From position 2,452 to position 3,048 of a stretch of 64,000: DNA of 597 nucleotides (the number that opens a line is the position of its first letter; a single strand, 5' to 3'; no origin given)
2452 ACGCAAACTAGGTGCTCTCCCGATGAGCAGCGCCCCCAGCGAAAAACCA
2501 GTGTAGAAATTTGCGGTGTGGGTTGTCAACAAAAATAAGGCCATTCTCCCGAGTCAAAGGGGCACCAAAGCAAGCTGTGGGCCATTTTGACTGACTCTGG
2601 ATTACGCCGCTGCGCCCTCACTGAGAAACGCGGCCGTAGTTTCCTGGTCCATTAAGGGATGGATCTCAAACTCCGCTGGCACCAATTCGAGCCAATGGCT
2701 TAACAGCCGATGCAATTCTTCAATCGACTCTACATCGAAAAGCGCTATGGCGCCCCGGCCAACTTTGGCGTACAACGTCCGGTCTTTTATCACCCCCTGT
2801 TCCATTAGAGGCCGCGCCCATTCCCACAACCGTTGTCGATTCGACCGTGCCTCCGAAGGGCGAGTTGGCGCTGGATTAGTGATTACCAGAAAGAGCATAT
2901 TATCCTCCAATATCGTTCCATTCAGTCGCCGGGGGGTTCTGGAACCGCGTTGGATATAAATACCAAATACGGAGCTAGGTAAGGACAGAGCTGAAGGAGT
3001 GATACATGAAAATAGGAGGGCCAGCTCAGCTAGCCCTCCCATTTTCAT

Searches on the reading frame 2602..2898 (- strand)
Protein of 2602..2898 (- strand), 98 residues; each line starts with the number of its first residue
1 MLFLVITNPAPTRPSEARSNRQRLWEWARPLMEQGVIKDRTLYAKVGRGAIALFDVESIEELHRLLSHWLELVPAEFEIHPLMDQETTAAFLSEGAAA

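Call 14: search_protein_families(library=pfam, proteins=[window:2602-2898:-], max_evalue=0.01)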
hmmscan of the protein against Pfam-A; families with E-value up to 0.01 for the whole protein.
window:2602-2898:- (98 aa): 2 families
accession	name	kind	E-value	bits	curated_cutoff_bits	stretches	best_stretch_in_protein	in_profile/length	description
PF11746.14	DUF3303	-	8.1e-09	35.9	21.2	1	1-95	1-91/92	Domain of unknown function (DUF3303)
PF02426.22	MIase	-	8.6e-05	23.1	26.7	1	1-68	1-70/90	Muconolactone delta-isomerase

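Call 52: find_homologous_proteins(query=window:2602-2898:-, max_evalue=1e-10)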
Query window:2602-2898:- (98 aa): 64 proteins with E <= 1e-10 among 65 candidates.
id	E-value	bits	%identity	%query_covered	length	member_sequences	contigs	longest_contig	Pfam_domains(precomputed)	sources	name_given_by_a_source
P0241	1.1e-50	188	91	96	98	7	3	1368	PF11746.15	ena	-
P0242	8.1e-49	182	88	96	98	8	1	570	PF11746.15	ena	-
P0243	2.8e-48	180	84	100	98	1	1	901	PF11746.15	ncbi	-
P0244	3.3e-48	180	83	100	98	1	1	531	PF11746.15,PF02426.23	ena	-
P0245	6.0e-47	176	81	100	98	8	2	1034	PF11746.15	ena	-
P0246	5.7e-46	173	81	96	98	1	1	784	PF11746.15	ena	-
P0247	1.6e-44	168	77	97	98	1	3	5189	PF11746.15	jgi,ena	jgi:hypothetical protein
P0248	3.6e-44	167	79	96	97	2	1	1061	PF11746.15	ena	-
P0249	3.9e-44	167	79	96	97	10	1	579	PF11746.15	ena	-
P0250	3.1e-43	164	80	96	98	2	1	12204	PF11746.15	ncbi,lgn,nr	ncbi:MAG: hypothetical protein BZY88_12835 [SAR202 cluster bacterium Io17-Chloro-G9]|nr:MAG: hypothe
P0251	5.0e-43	163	79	96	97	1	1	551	PF11746.15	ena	-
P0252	7.8e-43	163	78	96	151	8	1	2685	PF11746.15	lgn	-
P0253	3.3e-42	161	77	96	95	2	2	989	PF11746.15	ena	-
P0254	4.1e-42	160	79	96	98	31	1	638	PF11746.15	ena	-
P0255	5.6e-42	160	77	96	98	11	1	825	PF11746.15,PF02426.23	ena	-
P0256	8.8e-42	159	74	96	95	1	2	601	PF11746.15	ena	-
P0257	2.0e-41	158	77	96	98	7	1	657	PF11746.15,PF02426.23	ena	-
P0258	2.2e-41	158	77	96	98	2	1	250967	PF11746.15,PF02426.23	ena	-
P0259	5.3e-41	157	74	96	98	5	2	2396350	PF11746.15,PF02426.23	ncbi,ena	-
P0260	7.8e-41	156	79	96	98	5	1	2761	PF11746.15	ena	-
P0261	2.1e-40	155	76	96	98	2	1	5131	PF11746.15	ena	-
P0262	6.8e-40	153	72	96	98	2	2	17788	PF11746.15,PF02426.23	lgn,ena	-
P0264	1.4e-36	143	73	96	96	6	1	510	PF11746.15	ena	-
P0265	1.9e-31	126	59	100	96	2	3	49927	PF11746.15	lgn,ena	-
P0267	8.0e-28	115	55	100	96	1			PF11746.15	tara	tara:strand:- start:178 stop:468 length:291 start_codon:yes stop_codon:yes gene_type:complete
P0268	2.1e-27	113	56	96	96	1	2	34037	PF11746.15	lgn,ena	-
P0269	3.0e-27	113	54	100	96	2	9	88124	PF11746.15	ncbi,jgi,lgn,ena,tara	jgi:hypothetical protein|tara:strand:+ start:257 stop:547 length:291 start_codon:yes stop_codon:yes 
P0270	5.6e-27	112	55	96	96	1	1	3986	PF11746.15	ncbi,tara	tara:strand:- start:2125 stop:2415 length:291 start_codon:yes stop_codon:yes gene_type:complete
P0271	1.1e-26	111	53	100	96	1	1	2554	PF11746.15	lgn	-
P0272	1.7e-26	110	58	86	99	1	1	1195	PF11746.15,PF02426.23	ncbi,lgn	-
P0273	3.0e-26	110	53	100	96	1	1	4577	PF11746.15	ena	-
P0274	3.9e-26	109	53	100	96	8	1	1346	PF11746.15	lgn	-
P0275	7.8e-26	108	53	94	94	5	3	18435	PF11746.15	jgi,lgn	jgi:hypothetical protein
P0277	1.9e-24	104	53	95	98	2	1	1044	PF11746.15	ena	-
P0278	1.6e-23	101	52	96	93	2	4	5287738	PF11746.15,PF02426.23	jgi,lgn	-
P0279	2.9e-23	100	53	96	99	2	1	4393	PF11746.15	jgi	jgi:hypothetical protein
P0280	1.7e-22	98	48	87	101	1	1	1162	PF11746.15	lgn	-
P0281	6.0e-22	96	54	86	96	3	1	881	PF11746.15,PF02426.23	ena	-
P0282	6.9e-22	96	48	96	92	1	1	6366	PF11746.15,PF02426.23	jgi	-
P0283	8.1e-22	95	46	95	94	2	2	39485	PF11746.15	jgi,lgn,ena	-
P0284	1.0e-21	95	52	86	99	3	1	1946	PF11746.15,PF02426.23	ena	-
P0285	1.3e-21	95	54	86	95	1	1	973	PF11746.15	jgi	-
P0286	1.9e-21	94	54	85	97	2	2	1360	PF11746.15,PF02426.23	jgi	jgi:muconolactone delta-isomerase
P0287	2.0e-21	94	57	86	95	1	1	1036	PF11746.15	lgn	-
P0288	2.5e-21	94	53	85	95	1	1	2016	PF11746.15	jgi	jgi:hypothetical protein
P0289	2.5e-21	94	53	85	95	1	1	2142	PF11746.15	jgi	jgi:hypothetical protein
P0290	3.3e-21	93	54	86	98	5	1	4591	PF11746.15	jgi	jgi:muconolactone delta-isomerase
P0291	5.2e-21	93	53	85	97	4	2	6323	PF11746.15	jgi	jgi:muconolactone delta-isomerase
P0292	7.5e-21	92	51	87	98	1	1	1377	PF11746.15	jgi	jgi:muconolactone delta-isomerase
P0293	7.9e-21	92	48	96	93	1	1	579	PF11746.15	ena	-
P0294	1.4e-20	91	43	100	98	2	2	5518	PF11746.15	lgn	-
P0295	2.6e-20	91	44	100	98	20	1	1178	PF11746.15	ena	-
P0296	4.1e-20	90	47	99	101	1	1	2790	PF11746.15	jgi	jgi:hypothetical protein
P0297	5.4e-20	90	48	96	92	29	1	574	PF11746.15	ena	-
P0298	6.7e-20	89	47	100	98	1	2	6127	PF11746.15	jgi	jgi:muconolactone delta-isomerase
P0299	2.8e-19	87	50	86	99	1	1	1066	PF11746.15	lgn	-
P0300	3.1e-19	87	50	86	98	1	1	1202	PF11746.15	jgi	jgi:muconolactone delta-isomerase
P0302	7.1e-18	83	50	88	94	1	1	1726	PF11746.15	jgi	jgi:hypothetical protein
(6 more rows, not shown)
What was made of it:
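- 2602..2898 (-): DUF3303 gene. It served as the anchor for finding the locus in relatives. Pfam PF11746 (call 14); homologs in call 52.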

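Call 53: find_encoding_contigs(protein=P0241, flank=10000, max_places=6)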
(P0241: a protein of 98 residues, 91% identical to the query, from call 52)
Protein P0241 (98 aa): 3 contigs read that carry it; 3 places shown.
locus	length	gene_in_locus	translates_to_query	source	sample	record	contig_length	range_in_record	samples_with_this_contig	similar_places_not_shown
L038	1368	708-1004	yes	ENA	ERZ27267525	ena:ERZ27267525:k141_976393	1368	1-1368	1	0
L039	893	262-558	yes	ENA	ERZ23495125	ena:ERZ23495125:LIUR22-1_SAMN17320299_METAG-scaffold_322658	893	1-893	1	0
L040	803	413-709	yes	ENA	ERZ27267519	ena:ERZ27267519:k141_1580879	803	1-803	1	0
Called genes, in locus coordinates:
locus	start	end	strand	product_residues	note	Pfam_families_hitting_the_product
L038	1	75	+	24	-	?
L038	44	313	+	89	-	-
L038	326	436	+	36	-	PF00581:Rhodanese (weak)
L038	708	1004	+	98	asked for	PF11746:DUF3303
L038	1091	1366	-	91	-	?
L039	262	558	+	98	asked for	PF11746:DUF3303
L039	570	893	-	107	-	?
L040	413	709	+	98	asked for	PF11746:DUF3303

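Call 54: find_encoding_contigs(protein=P0250, flank=10000, max_places=4)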
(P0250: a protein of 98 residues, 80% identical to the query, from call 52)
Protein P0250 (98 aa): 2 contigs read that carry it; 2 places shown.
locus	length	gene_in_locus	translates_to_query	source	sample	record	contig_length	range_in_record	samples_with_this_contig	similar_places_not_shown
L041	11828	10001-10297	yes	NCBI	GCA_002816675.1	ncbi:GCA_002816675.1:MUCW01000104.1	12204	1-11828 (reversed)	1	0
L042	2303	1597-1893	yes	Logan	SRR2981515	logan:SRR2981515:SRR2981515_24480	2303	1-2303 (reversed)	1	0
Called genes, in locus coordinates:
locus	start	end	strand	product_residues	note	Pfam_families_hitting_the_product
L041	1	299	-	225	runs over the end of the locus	PF02885:Glycos_trans_3N, PF00591:Glycos_transf_3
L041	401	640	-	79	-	PF07927:HicA_toxin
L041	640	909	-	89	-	-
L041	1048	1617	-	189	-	PF00117:GATase, PF07722:Peptidase_C26 (weak)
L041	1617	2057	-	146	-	PF00903:Glyoxalase, PF13468:Glyoxalase_3 (faint), PF13669:Glyoxalase_4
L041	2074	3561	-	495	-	PF04715:, PF00425:Chorismate_bind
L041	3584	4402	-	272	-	PF13489:Methyltransf_23, PF01209:Ubie_methyltran, PF02353:CMAS, PF13649:Methyltransf_25, PF13847:Methyltransf_31, PF08241:Methyltransf_11, PF08242:Methyltransf_12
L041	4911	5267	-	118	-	PF07883:Cupin_2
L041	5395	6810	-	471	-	PF00939:Na_sulph_symp, PF03600:CitMHS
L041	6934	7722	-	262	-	PF00378:ECH_1, PF16113:ECH_2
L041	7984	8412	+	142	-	-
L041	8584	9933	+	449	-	PF03972:MmgE_PrpD_N, PF19305:MmgE_PrpD_C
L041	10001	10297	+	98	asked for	PF11746:DUF3303 (weak)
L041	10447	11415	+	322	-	PF08240:ADH_N, PF00107:ADH_zinc_N, PF13602:ADH_zinc_N_2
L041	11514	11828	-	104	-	PF00106:adh_short, PF13561:adh_short_C2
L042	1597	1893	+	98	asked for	PF11746:DUF3303 (weak)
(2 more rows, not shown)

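Call 55: find_encoding_contigs(protein=P0258, flank=10000, max_places=4)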
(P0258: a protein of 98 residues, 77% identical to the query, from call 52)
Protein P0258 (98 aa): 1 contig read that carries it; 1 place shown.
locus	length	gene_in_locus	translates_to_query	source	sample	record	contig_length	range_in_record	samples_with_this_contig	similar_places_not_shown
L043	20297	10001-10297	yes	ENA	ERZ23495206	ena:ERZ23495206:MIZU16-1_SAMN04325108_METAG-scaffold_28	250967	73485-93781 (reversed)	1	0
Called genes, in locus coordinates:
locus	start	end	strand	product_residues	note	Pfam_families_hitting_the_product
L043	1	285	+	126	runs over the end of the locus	-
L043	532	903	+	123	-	PF00190:Cupin_1 (weak), PF02311:AraC_binding, PF07883:Cupin_2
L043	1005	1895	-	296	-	PF09130:DUF1932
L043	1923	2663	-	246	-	-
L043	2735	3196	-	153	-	PF01475:FUR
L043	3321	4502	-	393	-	PF01738:DLH (faint), PF00326:Peptidase_S9 (faint), PF20434:BD-FAE (weak)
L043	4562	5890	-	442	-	PF07690:MFS_1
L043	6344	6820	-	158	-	PF00903:Glyoxalase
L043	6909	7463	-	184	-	PF05685:Uma2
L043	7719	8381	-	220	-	PF08433:KTI12, PF13671:AAA_33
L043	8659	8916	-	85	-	PF02325:CCB3_YggT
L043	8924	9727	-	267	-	PF03807:F420_oxidored, PF14748:P5CR_dimer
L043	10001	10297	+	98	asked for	PF02426:MIase (weak), PF11746:DUF3303 (weak)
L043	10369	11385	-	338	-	PF04166:PdxA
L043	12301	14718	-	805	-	PF00317:Ribonuc_red_lgN, PF02867:Ribonuc_red_lgC, PF12637:TSCPD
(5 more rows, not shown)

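Call 56: find_encoding_contigs(protein=P0259, flank=10000, max_places=4)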
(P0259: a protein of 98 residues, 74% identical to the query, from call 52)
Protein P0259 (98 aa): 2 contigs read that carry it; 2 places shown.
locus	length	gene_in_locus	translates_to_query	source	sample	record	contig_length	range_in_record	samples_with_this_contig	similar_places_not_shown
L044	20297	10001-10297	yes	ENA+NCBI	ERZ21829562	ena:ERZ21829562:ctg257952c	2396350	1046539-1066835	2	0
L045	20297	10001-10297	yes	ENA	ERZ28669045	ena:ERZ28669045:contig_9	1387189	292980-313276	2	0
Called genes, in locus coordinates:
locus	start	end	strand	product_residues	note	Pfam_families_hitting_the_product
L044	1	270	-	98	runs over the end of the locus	PF24696:UGSC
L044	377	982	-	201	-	PF07040:DUF1326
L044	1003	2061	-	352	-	-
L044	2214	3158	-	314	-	PF08450:SGL (faint), PF01436:NHL (weak), PF17170:DUF5128 (weak), PF01436:NHL (weak)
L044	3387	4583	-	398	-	PF00108:Thiolase_N, PF00109:ketoacyl-synt (faint), PF02803:Thiolase_C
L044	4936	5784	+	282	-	PF00378:ECH_1, PF16113:ECH_2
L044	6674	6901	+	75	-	PF01037:AsnC_trans_reg, PF03927:NapD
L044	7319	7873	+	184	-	PF17645:Amdase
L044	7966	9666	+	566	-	PF05598:DUF772, PF01609:DDE_Tnp_1, PF13751:DDE_Tnp_1_6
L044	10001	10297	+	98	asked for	PF02426:MIase (weak), PF11746:DUF3303 (weak)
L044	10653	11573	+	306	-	-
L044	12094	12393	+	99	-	-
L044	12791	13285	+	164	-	-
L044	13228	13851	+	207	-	PF00179:UQ_con (weak), PF26395:E2-CBASS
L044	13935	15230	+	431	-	PF13546:DDE_5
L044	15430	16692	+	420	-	PF00899:ThiF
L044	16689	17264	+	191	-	-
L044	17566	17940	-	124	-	-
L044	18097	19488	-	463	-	-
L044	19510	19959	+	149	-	-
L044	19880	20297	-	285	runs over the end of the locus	PF06634:DUF1156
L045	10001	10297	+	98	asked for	PF02426:MIase (weak), PF11746:DUF3303 (weak)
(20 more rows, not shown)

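Call 60: search_protein_families(library=pfam, proteins=[L044:10653-11573:+, L044:12094-12393:+, L044:12791-13285:+, L044:13228-13851:+, L044:16689-17264:+, L044:17566-17940:-, L044:18097-19488:-, L044:19510-19959:+], max_evalue=0.01)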
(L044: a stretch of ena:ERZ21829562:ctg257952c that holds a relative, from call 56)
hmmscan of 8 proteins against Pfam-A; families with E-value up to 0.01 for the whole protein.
L044:10653-11573:+ (306 aa): 10 families
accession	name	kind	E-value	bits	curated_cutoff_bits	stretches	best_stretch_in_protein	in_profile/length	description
PF13855.12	LRR_8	-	3.1e-54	181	27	9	40-97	2-61/61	Leucine rich repeat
PF23598.1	LRR_14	-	5.8e-41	140.9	40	4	218-300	42-122/353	Leucine-rich repeat region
PF12799.13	LRR_4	-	2.6e-37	126.4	27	9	40-78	2-40/44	Leucine Rich repeats (2 copies)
PF00560.39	LRR_1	-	1.5e-30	99.1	20.6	1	40-61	1-23/23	Leucine Rich Repeat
PF23211.1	LRR_LRWD1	-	4.5e-09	36.7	28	0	223-283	21-78/190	Leucine-rich repeat and WD repeat-containing protein 1, LRR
PF23286.1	LRR_13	-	1.1e-06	29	30.1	0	119-150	38-70/210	Disease resistance protein RPS4B-like, leucine-rich repeats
PF23952.1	LRR_EndoS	-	1.6e-06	28.8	27.9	0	241-300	54-114/116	Endo-beta-N-acetylglucosaminidase EndoS LRR domain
PF25019.1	LRR_R13L1-DRL21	-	2.4e-06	27.9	27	0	132-185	70-125/127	R13L1/DRL21 LRRs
PF13516.12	LRR_6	-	6.9e-05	23.1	23.4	0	40-52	4-16/24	Leucine Rich repeat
PF10364.14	NKWYS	-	0.0043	17.5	25.1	0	20-49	70-99/139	Putative capsular polysaccharide synthesis protein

L044:12094-12393:+ (99 aa): 3 families
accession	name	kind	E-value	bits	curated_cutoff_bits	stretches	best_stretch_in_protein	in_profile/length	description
PF00072.30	Response_reg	-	0.00051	20.6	30.2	1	8-90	2-86/111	Response regulator receiver domain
PF14085.11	DUF4265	-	0.004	17.6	27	0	10-51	59-99/115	Domain of unknown function (DUF4265)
PF02254.24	TrkA_N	-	0.0079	16.9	23.8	1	4-98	20-111/116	TrkA-N domain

L044:12791-13285:+ (164 aa): 0 families

L044:13228-13851:+ (207 aa): 3 families
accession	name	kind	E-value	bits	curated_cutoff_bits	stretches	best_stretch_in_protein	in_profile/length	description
PF00179.31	UQ_con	-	5.1e-06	26.6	27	1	109-177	38-104/140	Ubiquitin-conjugating enzyme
PF14461.11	Prok-E2_B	-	0.00015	22.2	25.4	1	97-173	19-95/135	Prokaryotic E2 family B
PF20298.3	E2-ntca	-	0.0024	18.6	27.5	1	139-194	51-108/109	Prokaryotic E2 domain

L044:16689-17264:+ (191 aa): 1 family
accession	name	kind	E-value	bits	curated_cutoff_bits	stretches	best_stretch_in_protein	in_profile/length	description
PF14464.11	Prok-JAB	-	0.00068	19.9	25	1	11-98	7-87/114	Prokaryotic homologs of the JAB domain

L044:17566-17940:- (124 aa): 1 family
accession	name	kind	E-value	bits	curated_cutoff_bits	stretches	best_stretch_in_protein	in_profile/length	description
PF01541.30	GIY-YIG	-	0.00095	19.9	22.6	1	36-113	3-74/78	GIY-YIG catalytic domain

L044:18097-19488:- (463 aa): 0 families

L044:19510-19959:+ (149 aa): 0 families

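Call 64: find_encoding_contigs(protein=P0262, flank=10000, max_places=4)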
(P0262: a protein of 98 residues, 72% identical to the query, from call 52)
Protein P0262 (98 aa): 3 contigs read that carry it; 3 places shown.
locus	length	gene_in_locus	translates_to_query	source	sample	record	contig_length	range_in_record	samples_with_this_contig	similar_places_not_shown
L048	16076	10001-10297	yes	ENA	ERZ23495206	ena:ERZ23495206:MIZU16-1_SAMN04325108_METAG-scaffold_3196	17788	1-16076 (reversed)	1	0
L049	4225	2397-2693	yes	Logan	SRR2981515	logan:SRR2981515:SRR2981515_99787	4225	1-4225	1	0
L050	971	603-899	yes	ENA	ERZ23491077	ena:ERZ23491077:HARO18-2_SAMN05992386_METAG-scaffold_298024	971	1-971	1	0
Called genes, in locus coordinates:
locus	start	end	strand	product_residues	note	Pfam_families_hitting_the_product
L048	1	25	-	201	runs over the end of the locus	PF07040:DUF1326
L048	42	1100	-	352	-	-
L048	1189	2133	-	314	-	PF08450:SGL (faint), PF01436:NHL (weak), PF17170:DUF5128 (weak), PF01436:NHL (weak)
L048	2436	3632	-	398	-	PF00108:Thiolase_N, PF00109:ketoacyl-synt (faint), PF02803:Thiolase_C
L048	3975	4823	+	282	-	PF00378:ECH_1, PF16113:ECH_2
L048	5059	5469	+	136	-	-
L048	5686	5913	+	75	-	PF01037:AsnC_trans_reg, PF03927:NapD (weak)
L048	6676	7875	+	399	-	-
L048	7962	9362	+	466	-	-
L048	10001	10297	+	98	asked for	PF02426:MIase (weak), PF11746:DUF3303 (weak)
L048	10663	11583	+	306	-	-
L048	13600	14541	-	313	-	PF13371:TPR_9 (weak), PF13414:TPR_11 (weak), PF00515:TPR_1, PF07719:TPR_2 (weak), PF13414:TPR_11, PF13371:TPR_9 (weak), PF00515:TPR_1, PF13414:TPR_11, +10 more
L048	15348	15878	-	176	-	PF03592:Terminase_2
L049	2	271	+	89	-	?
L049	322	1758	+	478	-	-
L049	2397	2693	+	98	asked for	PF02426:MIase (weak), PF11746:DUF3303 (weak)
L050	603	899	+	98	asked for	PF02426:MIase (weak), PF11746:DUF3303 (weak)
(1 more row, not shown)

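Call 65: find_encoding_contigs(protein=P0247, flank=10000, max_places=4)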
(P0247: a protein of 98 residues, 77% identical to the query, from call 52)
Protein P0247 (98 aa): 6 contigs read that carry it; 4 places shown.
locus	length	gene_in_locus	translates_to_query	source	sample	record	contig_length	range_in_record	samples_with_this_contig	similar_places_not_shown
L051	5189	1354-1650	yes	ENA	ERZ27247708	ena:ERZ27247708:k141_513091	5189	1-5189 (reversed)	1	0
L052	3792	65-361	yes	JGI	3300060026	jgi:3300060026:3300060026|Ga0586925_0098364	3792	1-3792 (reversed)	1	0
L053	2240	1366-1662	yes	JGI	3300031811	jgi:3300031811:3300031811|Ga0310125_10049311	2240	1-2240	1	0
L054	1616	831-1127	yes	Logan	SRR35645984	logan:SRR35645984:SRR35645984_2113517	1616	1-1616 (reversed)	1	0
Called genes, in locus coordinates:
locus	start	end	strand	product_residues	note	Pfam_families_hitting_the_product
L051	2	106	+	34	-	?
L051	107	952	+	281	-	PF00106:adh_short, PF13561:adh_short_C2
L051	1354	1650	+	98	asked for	PF11746:DUF3303 (weak)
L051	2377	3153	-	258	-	PF03328:HpcH_HpaI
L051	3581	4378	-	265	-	PF00561:Abhydrolase_1, PF12146:Hydrolase_4, PF12697:Abhydrolase_6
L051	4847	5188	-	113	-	?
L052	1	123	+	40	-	?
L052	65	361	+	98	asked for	PF11746:DUF3303 (weak)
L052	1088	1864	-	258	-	PF03328:HpcH_HpaI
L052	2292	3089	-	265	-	PF00561:Abhydrolase_1, PF12146:Hydrolase_4, PF12697:Abhydrolase_6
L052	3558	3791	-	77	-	?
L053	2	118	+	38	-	?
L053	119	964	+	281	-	PF00106:adh_short, PF13561:adh_short_C2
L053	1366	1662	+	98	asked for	PF11746:DUF3303 (weak)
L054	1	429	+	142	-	?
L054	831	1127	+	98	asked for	PF11746:DUF3303 (weak)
